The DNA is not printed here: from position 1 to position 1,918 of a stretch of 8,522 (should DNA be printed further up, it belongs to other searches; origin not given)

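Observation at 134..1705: Intact-looking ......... intein in the P-loop (GHVDHGK|T) of aIF2-gamma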

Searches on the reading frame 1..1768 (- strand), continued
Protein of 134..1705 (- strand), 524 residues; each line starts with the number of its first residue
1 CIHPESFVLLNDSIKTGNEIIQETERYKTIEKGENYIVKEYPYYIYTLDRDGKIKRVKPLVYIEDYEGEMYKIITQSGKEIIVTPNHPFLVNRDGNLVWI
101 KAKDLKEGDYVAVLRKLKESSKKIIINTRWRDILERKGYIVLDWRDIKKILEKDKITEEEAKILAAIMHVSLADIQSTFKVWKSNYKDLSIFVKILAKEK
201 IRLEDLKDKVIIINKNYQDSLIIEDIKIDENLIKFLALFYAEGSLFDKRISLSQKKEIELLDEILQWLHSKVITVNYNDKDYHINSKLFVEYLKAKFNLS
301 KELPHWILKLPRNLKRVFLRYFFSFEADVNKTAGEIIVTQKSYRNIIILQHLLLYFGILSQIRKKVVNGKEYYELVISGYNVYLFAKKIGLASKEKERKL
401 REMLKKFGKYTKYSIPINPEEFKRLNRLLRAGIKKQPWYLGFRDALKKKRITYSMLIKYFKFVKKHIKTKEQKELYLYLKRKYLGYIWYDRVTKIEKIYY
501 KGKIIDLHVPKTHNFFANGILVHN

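Call 49: find_related_loci(query=window:134-1705:-, collection=metagenome_contigs, flank=6000)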
Query window:134-1705:- (524 aa) in metagenome_contigs; peptide patterns used: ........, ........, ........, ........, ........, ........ (x = any residue, [..] = any of these).
327 stretches matched a pattern; 1 encode a relative of the query (tblastn E <= 1e-3); 1 distinct loci.
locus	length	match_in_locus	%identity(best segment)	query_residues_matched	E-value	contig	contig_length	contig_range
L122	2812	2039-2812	100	1-258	5e-175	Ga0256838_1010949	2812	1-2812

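Call 57: search_solved_structures(query=P0001, max_evalue=1e-40)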
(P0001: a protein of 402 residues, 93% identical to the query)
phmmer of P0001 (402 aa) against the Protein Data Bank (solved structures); distinct sequences matched with E-value up to 1e-40: 26.
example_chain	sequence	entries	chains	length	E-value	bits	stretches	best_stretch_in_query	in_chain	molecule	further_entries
1kk0_A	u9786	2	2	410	6e-144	483.2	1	6-402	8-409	eIF2gamma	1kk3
1kjz_A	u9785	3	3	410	5.4e-143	480.1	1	6-402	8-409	eIF2gamma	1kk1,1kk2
2d74_A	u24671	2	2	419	7.2e-141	473.1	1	6-402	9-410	Translation initiation factor 2 gamma subunit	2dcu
1s0u_A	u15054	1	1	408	8.3e-132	443.3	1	8-401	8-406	Translation initiation factor 2 gamma subunit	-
2pmd_A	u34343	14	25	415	2.6e-122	412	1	4-401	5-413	Translation initiation factor 2 gamma subunit | Translation initiation factor 2 subunit gamma | aIF2-gamma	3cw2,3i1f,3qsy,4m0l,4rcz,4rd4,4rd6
2aho_A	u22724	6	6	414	2.6e-122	412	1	4-401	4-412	Translation initiation factor 2 gamma subunit | Translation initiation factor 2 subunit gamma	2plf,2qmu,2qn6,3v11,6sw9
6r8t_A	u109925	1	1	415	1.1e-121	409.9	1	4-401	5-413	Translation initiation factor 2 subunit gamma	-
6r8s_A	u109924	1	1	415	2.3e-121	408.8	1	4-401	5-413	Translation initiation factor 2 subunit gamma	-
4qfm_A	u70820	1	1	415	3.1e-121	408.5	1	4-401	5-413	Translation initiation factor 2 subunit gamma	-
4rcy_A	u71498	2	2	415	3.1e-121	408.5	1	4-401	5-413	Translation initiation factor 2 subunit gamma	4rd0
4nbs_A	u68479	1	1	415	4.4e-121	407.9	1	4-401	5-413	Translation initiation factor 2 subunit gamma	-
4rd1_A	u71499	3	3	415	6.6e-121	407.4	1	4-401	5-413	Translation initiation factor 2 subunit gamma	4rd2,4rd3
4m4s_A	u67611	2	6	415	4.1e-120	404.7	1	4-401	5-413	Translation initiation factor 2 subunit gamma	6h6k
4qhy_A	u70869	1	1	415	5.3e-120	404.4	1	4-401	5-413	Translation initiation factor 2 subunit gamma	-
4m2l_A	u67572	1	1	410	2e-116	392.6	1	4-401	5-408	Translation initiation factor 2 subunit gamma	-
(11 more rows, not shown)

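Call 58: list_cluster_members(proteins=[L001:1775-3100:+, L001:8908-9978:+, L001:11609-12721:+, L001:3631-4662:+])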
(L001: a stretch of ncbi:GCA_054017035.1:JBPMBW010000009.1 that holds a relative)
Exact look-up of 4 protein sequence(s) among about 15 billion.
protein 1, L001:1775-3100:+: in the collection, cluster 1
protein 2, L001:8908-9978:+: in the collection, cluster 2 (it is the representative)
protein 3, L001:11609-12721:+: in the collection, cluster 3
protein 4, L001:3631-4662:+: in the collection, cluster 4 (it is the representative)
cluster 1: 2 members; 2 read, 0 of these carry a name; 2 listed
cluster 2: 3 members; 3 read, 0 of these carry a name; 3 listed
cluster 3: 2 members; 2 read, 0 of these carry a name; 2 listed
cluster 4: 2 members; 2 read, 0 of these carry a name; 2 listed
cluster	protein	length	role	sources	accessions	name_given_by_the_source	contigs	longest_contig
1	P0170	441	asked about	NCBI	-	-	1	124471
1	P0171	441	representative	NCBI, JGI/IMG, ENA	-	-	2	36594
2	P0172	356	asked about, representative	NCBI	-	-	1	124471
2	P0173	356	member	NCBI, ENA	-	-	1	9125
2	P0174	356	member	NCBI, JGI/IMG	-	-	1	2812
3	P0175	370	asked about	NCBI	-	-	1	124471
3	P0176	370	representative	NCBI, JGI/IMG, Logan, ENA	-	-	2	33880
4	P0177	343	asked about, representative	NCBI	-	-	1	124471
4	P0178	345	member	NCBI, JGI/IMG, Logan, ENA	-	-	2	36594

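Call 59: find_encoding_contigs(protein=P0176, flank=6000, max_places=6)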
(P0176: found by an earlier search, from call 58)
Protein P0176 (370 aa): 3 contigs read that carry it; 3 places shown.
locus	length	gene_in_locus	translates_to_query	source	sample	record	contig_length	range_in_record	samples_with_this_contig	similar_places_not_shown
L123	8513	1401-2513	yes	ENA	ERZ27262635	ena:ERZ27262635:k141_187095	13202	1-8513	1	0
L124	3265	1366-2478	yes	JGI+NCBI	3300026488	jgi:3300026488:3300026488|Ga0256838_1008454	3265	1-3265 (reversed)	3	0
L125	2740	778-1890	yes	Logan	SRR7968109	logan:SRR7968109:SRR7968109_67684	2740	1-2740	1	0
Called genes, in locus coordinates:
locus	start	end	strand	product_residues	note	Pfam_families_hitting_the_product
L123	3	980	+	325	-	?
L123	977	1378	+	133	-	PF18477:PIN_9, PF04900:Fcf1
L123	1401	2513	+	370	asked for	PF01926:MMR_HSR1, PF16897:MMR_HSR1_Xtn, PF02824:TGS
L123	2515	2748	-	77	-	PF01037:AsnC_trans_reg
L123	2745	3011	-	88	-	-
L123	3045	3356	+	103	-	-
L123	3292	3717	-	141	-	-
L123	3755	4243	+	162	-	PF17832:Pre-PUA (weak), PF01472:PUA, PF03657:UPF0113 (weak), PF26292:PUA_elF2D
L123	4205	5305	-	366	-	PF04894:Nre_N, PF04895:Nre_C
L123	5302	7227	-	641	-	-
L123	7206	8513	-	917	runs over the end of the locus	PF14890:Intein_splicing, PF00437:T2SSE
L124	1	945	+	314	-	?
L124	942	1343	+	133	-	PF18477:PIN_9, PF04900:Fcf1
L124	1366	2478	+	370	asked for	PF01926:MMR_HSR1, PF16897:MMR_HSR1_Xtn, PF02824:TGS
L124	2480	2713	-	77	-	PF01037:AsnC_trans_reg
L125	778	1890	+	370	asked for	PF01926:MMR_HSR1, PF16897:MMR_HSR1_Xtn, PF02824:TGS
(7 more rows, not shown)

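Call 66: search_protein_families(library=pfam, proteins=[L123:7206-8513:-], max_evalue=0.001)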
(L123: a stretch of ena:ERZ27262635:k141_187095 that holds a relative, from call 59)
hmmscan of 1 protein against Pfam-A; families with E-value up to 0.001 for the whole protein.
L123:7206-8513:- (435 aa): 2 families
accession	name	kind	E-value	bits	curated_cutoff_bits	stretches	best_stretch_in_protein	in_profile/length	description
PF14890.11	Intein_splicing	-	2e-28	99.6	35.8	1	11-153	23-155/155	Intein splicing domain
PF00437.27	T2SSE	-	5.2e-10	39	24.9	1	154-286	157-274/370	Type II/IV secretion system protein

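Call 70: predict_structure(alignment_id=A1)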
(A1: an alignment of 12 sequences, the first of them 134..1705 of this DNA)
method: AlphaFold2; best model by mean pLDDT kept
length: 524 residues; sequences in the alignment: 12
mean_pLDDT: 88.5   pTM: 0.88
mean pLDDT of the five models: 88.5, 88.1, 82.9, 82.7, 82.3
residues with pLDDT >= 90: 269; 70-90: 235; 50-70: 20; < 50: 0
segments of 3 or more residues with pLDDT < 50: none
pLDDT, mean of each block of 10 residues (from residue 1): 91 88 91 93 88 88 96 94 96 88 96 86 74 94 93 88 89 83 78 86 86 89 89 94 89 80 85 72 88 92 89 95 94 90 94 92 92 92 93 93 73 78 86 81 87 86 91 90 87 96 92 90 90
secondary structure, 60 per line:
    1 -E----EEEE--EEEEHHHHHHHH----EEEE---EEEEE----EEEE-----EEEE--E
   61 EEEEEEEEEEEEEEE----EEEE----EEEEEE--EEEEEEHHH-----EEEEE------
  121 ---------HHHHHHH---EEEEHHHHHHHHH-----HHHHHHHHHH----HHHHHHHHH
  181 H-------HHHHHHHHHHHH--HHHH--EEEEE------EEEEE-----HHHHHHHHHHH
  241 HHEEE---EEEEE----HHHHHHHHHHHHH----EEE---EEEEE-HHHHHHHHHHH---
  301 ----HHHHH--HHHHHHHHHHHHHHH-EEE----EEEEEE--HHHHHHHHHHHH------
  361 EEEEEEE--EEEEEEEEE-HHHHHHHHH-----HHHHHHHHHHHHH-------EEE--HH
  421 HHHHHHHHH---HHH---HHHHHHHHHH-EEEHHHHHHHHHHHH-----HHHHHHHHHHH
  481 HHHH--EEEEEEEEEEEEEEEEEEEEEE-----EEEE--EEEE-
elements in order: E7-10 E13-16 H17-24 E29-32 E36-40 E45-48 E54-57 E60-75 E80-83 E88-93 E96-101 E110-114 H130-136 E140-143 H144-152 H158-167 H172-181 H189-200 H203-206 E209-213 E220-224 H230-242 E243-245 E249-253 H258-270 E275-277 E281-285 H287-297 H305-309 H312-326 E328-330 E335-340 H343-354 E361-367 E370-378 H380-388 H394-406 E414-416 H419-429 H439-448 E450-452 H453-464 H470-484 E487-508 E514-517 E520-523

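Call 72: fold_search(model_id=the predicted structure, library=pdb)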
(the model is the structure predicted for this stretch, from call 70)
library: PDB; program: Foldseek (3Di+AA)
matches with E <= 10: 544; with E <= 0.001: 77
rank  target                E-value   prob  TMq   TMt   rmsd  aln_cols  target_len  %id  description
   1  7qss                  1.2e-22  1.00  0.64  0.77   5.8       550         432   19  Crystal structure of homing endonuclease-associated TliVMA intein (C1A) (released 2022-03-30)
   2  2cw7                  3.4e-22  1.00  0.61  0.60  11.4       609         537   17  Crystal structure of intein homing endonuclease II (released 2006-04-18)
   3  1dq3                  2.8e-20  1.00  0.57  0.65   8.0       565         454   18  CRYSTAL STRUCTURE OF AN ARCHAEAL INTEIN-ENCODED HOMING ENDONUCLEASE PI-PFUI (released 2000-07-05)
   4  7qsu                  4.4e-20  1.00  0.56  0.78   6.5       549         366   17  Crystal structure of homing endonuclease-associated TliVMA intein (C1A, d333-339) (released 2022-03-30)
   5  7qst                  3.8e-15  1.00  0.52  0.73   6.9       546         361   18  Crystal structure of homing endonuclease-associated PhoVMA intein (C1A) (released 2022-03-30)
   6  1vde_B                2.6e-09  1.00  0.36  0.43  27.3       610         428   13  PI-SCEI, A HOMING ENDONUCLEASE WITH PROTEIN SPLICING ACTIVITY (released 1998-04-08)
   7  1vde_A                5.2e-09  1.00  0.37  0.43  24.9       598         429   12  PI-SCEI, A HOMING ENDONUCLEASE WITH PROTEIN SPLICING ACTIVITY (released 1998-04-08)
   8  1ef0_A                7.1e-09  1.00  0.35  0.41  26.2       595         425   13  CRYSTAL STRUCTURE OF PI-SCEI MINIPRECURSOR (released 2000-06-07)
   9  1jva_B                1.4e-08  1.00  0.37  0.43  28.2       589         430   10  CRYSTAL STRUCTURE OF THE VMA1-DERIVED ENDONUCLEASE BEARING THE N AND C EXTEIN PROPEPTIDES (released 2002-08-29)
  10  1lws_A                1.8e-08  1.00  0.36  0.42  26.6       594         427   11  Crystal structure of the intein homing endonuclease PI-SceI bound to its recognition sequence (released 2002-09-27)
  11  1um2_B                2.7e-08  1.00  0.35  0.42  28.3       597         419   11  Crystal Structure of the Vma1-Derived Endonuclease with the Ligated Extein Segment (released 2004-09-22)
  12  1jva_A                1.3e-07  1.00  0.35  0.41  25.0       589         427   12  CRYSTAL STRUCTURE OF THE VMA1-DERIVED ENDONUCLEASE BEARING THE N AND C EXTEIN PROPEPTIDES (released 2002-08-29)
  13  1ef0_B                3.5e-07  1.00  0.33  0.41  26.5       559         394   12  CRYSTAL STRUCTURE OF PI-SCEI MINIPRECURSOR (released 2000-06-07)
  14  4e2t_B                5.5e-07  1.00  0.20  0.60   2.2       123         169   27  Crystal Structures of RadA intein from Pyrococcus horikoshii (released 2012-05-16)
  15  1um2_A                5.8e-07  1.00  0.34  0.41  28.8       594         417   10  Crystal Structure of the Vma1-Derived Endonuclease with the Ligated Extein Segment (released 2004-09-22)
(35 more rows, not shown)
